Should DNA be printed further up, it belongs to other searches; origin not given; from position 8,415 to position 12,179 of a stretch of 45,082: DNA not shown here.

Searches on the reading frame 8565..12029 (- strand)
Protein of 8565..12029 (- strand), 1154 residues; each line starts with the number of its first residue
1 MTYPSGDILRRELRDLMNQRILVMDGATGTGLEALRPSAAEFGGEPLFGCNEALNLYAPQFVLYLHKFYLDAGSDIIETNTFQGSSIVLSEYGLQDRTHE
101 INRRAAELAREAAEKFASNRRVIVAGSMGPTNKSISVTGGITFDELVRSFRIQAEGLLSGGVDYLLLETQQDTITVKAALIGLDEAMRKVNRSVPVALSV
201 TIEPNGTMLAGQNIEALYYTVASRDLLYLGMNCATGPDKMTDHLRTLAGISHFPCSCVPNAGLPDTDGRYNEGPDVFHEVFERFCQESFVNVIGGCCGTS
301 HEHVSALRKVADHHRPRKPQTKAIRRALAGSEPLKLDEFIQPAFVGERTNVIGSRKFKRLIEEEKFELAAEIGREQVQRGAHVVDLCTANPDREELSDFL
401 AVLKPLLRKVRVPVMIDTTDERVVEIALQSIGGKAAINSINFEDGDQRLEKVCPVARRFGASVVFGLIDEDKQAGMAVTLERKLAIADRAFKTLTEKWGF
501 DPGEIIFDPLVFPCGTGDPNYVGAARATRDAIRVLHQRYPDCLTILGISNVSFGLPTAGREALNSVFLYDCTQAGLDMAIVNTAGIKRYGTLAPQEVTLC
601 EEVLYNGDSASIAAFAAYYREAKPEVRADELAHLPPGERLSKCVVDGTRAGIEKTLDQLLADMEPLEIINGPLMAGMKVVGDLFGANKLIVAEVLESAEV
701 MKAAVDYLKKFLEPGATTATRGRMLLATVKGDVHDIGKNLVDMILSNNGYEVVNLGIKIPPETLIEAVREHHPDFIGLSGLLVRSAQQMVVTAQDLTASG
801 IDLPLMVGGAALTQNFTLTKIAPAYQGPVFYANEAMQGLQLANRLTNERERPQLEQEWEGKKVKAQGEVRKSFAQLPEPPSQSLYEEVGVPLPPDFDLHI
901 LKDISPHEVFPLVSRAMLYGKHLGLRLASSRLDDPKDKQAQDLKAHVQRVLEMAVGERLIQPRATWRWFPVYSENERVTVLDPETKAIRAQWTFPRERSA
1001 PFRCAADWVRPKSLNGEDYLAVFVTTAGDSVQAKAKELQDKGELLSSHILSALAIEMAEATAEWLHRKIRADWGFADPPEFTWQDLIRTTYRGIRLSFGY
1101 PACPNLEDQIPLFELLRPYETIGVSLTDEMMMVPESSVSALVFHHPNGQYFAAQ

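Call 12: search_protein_families(library=pfam, proteins=[window:8565-12029:-])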
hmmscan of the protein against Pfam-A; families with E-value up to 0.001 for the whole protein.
window:8565-12029:- (1154 aa): 5 families
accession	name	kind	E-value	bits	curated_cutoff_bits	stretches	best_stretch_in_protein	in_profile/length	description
PF02574.22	S-methyl_trans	-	7.5e-78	262.7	22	1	22-310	1-282/283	Homocysteine S-methyltransferase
PF02965.22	Met_synt_B12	-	3.3e-50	171.5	25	1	933-1152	30-256/273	Vitamin B12 dependent methionine synthase, activation domain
PF00809.28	Pterin_bind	-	2.6e-35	122.7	25.5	1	346-582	1-244/244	Pterin binding enzyme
PF02607.22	B12-binding_2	-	2.9e-21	75.9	23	1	638-709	3-74/74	B12 binding domain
PF02310.24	B12-binding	-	3.7e-19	69.2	32.1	1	723-820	2-101/121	B12 binding domain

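Call 33: find_homologous_proteins(query=window:8565-12029:-, max_evalue=1e-50)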
Query window:8565-12029:- (1154 aa): 7999 proteins with E <= 1e-50 among 8000 candidates; the best 120 are listed.
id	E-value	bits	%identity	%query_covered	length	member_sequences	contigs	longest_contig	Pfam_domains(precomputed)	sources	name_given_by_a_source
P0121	0.0e+0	2438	91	100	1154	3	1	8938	PF02574.23,PF02607.23,PF02965.23,PF00809.29,PF02310.25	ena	-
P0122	0.0e+0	2363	88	100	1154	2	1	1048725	PF02574.23,PF02607.23,PF02965.23,PF00809.29,PF02310.25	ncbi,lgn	-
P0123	0.0e+0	2115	79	100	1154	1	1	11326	PF02574.23,PF02607.23,PF02965.23,PF00809.29,PF02310.25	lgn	-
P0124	0.0e+0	2109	80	100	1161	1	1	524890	PF02574.23,PF02607.23,PF02965.23,PF00809.29,PF02310.25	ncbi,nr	ncbi:methionine synthase [candidate division KSB1 bacterium]|nr:methionine synthase [candidate divis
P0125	0.0e+0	2098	79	100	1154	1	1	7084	PF02574.23,PF02607.23,PF02965.23,PF00809.29,PF02310.25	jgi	jgi:5-methyltetrahydrofolate--homocysteine methyltransferase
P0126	0.0e+0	2095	78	100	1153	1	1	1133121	PF02574.23,PF02607.23,PF02965.23,PF00809.29,PF02310.25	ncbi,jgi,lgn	ncbi:MAG TPA: methionine synthase [bacterium]|jgi:5-methyltetrahydrofolate--homocysteine methyltrans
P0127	0.0e+0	2094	78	100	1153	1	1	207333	PF02574.23,PF02607.23,PF02965.23,PF00809.29,PF02310.25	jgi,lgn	jgi:5-methyltetrahydrofolate--homocysteine methyltransferase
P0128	0.0e+0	2087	78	100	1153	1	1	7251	PF02574.23,PF02607.23,PF02965.23,PF00809.29,PF02310.25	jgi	jgi:5-methyltetrahydrofolate--homocysteine methyltransferase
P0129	0.0e+0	2083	79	100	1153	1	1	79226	PF02574.23,PF02607.23,PF02965.23,PF00809.29,PF02310.25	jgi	jgi:5-methyltetrahydrofolate--homocysteine methyltransferase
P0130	0.0e+0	2069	78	100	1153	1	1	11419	PF02574.23,PF02607.23,PF02965.23,PF00809.29,PF02310.25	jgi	jgi:5-methyltetrahydrofolate--homocysteine methyltransferase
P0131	0.0e+0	2068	79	99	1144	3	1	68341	PF02574.23,PF02607.23,PF02965.23,PF00809.29,PF02310.25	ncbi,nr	ncbi:methionine synthase [candidate division KSB1 bacterium]|nr:MAG: methionine synthase [candidate 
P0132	0.0e+0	2061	77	100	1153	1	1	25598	PF02574.23,PF02607.23,PF02965.23,PF00809.29,PF02310.25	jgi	jgi:5-methyltetrahydrofolate--homocysteine methyltransferase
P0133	0.0e+0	2056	77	100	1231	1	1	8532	PF02574.23,PF02607.23,PF02965.23,PF00809.29,PF02310.25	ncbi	-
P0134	0.0e+0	2038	76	100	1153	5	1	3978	PF02574.23,PF02607.23,PF02965.23,PF00809.29,PF02310.25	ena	-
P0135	0.0e+0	2016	76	100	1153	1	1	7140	PF02574.23,PF02607.23,PF02965.23,PF00809.29,PF02310.25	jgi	jgi:5-methyltetrahydrofolate--homocysteine methyltransferase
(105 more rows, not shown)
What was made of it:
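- The best named MetH hits are KSB1, at 79-80% identity (call 33).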
